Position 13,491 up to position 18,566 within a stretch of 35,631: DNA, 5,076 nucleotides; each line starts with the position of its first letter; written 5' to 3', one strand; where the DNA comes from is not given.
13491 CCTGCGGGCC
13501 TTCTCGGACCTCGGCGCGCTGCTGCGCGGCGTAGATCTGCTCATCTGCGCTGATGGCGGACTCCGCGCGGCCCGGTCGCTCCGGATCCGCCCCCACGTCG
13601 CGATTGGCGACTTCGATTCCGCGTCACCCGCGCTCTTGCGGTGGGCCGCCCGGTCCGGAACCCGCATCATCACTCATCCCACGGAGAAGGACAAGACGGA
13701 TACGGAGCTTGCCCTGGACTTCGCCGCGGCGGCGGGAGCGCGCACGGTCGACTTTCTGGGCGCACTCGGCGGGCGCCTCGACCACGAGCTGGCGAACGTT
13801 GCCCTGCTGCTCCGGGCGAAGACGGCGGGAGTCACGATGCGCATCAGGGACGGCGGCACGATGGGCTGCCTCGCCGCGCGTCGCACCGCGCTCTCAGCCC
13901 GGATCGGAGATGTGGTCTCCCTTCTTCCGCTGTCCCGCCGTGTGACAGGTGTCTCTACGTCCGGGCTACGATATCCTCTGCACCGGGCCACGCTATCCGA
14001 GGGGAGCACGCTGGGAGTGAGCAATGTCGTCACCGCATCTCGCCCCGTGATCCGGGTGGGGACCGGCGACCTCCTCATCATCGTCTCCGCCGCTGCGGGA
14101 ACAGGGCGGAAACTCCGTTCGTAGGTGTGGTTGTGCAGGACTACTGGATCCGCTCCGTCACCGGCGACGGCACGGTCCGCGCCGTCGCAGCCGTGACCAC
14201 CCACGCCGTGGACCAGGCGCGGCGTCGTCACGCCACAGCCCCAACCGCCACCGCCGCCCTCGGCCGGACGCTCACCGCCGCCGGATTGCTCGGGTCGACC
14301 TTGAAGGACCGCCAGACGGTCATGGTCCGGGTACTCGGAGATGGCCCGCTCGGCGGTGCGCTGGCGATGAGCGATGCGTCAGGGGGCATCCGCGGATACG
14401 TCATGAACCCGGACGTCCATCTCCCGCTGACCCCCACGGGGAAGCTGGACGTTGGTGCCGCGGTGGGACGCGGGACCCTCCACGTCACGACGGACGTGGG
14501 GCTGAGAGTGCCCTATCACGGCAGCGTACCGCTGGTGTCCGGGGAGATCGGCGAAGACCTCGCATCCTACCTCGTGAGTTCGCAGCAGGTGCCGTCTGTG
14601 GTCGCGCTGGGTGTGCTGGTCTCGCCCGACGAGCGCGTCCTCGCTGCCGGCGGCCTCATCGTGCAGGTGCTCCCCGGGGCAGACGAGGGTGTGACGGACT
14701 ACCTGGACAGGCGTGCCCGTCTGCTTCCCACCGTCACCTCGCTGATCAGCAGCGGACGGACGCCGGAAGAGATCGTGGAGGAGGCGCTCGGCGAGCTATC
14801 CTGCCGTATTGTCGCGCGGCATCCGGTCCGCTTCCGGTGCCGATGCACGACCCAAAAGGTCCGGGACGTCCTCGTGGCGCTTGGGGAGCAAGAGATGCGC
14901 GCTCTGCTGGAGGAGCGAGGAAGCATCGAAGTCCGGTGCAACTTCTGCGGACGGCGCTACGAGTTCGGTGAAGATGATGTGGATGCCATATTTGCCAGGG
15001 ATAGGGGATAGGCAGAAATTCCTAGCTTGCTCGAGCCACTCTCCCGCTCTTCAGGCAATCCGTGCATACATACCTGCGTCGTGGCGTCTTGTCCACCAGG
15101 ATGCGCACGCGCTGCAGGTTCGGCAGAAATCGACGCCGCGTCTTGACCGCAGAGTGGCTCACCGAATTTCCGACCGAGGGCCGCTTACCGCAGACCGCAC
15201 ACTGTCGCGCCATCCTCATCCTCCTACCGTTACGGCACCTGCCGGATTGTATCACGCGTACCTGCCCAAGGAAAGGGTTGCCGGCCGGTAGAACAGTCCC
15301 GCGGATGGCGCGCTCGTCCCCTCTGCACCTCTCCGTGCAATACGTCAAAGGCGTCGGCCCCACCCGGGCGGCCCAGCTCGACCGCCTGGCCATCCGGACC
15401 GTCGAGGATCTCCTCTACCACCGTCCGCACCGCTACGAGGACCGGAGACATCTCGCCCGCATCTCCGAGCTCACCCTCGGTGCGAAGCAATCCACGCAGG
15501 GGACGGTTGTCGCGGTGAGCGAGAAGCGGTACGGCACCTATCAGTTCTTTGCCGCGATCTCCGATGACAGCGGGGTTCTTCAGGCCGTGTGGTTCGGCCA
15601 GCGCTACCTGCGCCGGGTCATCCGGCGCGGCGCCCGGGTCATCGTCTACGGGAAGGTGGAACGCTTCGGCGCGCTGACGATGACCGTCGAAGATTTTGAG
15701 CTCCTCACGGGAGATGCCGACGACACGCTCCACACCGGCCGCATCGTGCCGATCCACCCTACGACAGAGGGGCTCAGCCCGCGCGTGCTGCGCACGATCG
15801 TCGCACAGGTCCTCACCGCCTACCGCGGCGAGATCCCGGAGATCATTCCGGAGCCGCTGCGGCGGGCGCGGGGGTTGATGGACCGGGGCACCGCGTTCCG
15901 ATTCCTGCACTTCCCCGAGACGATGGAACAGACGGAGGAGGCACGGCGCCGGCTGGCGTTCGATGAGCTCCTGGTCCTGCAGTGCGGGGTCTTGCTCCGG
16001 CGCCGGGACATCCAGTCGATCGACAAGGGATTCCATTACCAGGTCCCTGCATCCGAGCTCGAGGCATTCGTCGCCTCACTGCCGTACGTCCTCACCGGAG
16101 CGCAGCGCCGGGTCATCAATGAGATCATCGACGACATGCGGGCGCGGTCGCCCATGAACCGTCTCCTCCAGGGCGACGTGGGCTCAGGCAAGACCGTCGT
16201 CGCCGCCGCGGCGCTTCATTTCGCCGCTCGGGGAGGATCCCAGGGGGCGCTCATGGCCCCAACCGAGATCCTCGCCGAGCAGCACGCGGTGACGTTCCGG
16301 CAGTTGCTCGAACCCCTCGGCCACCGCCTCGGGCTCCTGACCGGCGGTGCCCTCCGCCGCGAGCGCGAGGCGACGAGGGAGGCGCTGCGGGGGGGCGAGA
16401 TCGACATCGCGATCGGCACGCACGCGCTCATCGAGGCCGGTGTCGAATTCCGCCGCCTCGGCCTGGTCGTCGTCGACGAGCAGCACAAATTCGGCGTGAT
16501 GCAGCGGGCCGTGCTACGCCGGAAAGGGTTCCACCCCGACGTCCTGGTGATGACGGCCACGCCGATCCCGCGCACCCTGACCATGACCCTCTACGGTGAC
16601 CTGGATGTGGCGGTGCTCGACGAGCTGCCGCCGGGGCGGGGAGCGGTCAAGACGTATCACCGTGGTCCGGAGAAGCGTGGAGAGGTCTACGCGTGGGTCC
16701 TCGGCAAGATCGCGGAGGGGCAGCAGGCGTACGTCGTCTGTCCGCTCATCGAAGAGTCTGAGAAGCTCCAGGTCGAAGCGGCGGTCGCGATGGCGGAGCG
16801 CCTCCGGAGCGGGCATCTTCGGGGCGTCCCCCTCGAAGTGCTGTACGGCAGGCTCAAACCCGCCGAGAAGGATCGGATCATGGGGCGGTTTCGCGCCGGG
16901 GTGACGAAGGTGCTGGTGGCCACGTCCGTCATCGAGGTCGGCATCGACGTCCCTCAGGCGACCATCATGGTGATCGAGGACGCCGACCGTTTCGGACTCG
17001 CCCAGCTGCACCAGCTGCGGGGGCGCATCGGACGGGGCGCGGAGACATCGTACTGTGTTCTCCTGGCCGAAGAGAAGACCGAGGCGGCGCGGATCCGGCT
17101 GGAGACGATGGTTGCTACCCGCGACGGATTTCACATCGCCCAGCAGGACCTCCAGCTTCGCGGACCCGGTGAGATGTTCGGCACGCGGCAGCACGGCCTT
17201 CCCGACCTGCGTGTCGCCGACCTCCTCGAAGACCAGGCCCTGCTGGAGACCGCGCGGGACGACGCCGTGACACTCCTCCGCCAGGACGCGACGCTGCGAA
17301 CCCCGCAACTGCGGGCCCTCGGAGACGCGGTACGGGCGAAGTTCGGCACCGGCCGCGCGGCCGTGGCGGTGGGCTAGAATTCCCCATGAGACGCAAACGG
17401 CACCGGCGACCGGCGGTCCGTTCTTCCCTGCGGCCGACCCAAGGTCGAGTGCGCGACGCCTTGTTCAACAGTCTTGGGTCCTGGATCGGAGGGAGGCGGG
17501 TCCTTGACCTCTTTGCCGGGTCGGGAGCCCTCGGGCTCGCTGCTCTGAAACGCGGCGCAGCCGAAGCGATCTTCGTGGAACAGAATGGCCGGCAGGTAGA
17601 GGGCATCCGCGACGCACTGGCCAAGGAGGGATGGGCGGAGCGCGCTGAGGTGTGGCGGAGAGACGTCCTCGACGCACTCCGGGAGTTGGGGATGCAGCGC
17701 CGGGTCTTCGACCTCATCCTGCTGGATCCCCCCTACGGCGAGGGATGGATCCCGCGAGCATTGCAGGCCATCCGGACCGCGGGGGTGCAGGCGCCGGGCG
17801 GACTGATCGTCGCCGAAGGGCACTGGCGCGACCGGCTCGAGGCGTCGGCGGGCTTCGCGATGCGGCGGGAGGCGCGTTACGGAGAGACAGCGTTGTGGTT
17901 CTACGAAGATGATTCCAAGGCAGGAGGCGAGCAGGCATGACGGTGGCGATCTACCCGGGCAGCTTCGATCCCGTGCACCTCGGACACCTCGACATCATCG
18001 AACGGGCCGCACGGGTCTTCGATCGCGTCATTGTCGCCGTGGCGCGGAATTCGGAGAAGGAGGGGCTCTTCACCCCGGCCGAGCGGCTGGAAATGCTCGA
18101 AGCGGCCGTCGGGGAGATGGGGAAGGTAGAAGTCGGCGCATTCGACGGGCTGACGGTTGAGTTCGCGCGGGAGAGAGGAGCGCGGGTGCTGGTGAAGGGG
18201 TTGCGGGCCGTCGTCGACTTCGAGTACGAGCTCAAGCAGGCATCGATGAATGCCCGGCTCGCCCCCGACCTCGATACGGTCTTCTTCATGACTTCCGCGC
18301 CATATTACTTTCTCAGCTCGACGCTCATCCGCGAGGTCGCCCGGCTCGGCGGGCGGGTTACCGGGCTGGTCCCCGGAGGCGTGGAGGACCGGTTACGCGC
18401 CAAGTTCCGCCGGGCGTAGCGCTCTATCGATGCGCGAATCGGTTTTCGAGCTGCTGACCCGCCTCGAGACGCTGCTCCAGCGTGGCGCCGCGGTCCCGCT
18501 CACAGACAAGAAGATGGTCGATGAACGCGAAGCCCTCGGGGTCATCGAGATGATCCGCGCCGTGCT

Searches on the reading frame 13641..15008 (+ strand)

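Call 17: search_protein_families(library=pfam, proteins=[window:13641-15008:+], max_evalue=0.001)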
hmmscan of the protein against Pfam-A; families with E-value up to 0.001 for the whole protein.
window:13641-15008:+ (456 aa): 1 family
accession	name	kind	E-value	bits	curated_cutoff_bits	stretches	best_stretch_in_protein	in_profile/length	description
PF01430.24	HSP33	-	8.7e-91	304.6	21.4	1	167-442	1-272/273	Hsp33 protein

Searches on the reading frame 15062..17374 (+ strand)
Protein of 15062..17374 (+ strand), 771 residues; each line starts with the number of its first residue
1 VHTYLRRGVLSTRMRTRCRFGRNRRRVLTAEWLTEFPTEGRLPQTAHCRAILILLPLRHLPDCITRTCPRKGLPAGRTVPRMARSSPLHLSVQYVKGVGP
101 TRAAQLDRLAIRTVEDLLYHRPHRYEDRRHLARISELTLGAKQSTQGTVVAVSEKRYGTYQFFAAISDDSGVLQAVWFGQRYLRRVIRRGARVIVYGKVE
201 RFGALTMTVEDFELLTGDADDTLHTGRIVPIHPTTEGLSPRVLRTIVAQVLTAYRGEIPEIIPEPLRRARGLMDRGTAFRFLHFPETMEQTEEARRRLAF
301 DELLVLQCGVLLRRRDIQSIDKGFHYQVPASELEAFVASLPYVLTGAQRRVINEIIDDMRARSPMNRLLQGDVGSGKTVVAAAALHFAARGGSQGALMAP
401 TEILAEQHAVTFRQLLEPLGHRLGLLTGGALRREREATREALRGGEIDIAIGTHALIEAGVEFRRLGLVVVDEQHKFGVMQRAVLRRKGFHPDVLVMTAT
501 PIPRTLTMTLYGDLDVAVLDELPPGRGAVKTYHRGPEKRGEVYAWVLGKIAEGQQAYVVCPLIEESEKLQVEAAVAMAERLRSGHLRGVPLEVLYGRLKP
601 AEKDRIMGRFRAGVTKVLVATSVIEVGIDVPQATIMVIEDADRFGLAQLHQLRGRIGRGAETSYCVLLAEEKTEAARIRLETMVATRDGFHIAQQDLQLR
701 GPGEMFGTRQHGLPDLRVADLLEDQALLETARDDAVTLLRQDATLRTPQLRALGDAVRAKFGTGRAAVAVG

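Call 17: search_protein_families(library=pfam, proteins=[window:15062-17374:+], max_evalue=0.001)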
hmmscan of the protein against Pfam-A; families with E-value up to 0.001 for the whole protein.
window:15062-17374:+ (771 aa): 7 families
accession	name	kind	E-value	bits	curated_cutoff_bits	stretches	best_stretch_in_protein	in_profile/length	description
PF17191.10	RecG_wedge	-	1.6e-30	106.3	23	1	92-252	2-160/162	RecG wedge domain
PF00270.35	DEAD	-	9.1e-22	78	26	1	347-506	3-164/167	DEAD/DEAH box helicase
PF00271.37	Helicase_C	-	4.6e-21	75.6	23.5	1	549-658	11-108/110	Helicase conserved C-terminal domain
PF19833.4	RecG_dom3_C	-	1.2e-13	51.3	26.8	1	686-751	1-67/87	ATP-dependent DNA helicase RecG, domain 3, C-terminal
PF01336.31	tRNA_anti-codon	-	2e-09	37.7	27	1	146-215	4-75/75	OB-fold nucleic acid binding domain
PF04851.21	ResIII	-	1.5e-06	28.7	22.5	1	345-501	5-162/164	Type III restriction enzyme, res subunit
PF13191.12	AAA_16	-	9.5e-05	23.4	32.6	0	348-441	8-101/167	AAA ATPase domain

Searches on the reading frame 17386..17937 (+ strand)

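Call 17: search_protein_families(library=pfam, proteins=[window:17386-17937:+], max_evalue=0.001)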
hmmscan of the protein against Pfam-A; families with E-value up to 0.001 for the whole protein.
window:17386-17937:+ (184 aa): 3 families
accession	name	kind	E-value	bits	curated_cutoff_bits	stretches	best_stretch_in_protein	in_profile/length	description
PF03602.21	Cons_hypoth95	-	2.3e-37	128.9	24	1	13-173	19-181/182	Conserved hypothetical protein 95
PF05175.20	MTS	-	7.5e-07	29.4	23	1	36-120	32-111/170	Methyltransferase small domain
PF13847.12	Methyltransf_31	-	0.00033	20.8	27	1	36-114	4-81/145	Methyltransferase domain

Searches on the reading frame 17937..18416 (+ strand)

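Call 17: search_protein_families(library=pfam, proteins=[window:17937-18416:+], max_evalue=0.001)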
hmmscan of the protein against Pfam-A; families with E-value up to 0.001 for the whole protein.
window:17937-18416:+ (160 aa): 1 family
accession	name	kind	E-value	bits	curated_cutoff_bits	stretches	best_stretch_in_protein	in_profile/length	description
PF01467.32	CTP_transf_like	-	1.2e-31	110.1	21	1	5-133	1-132/133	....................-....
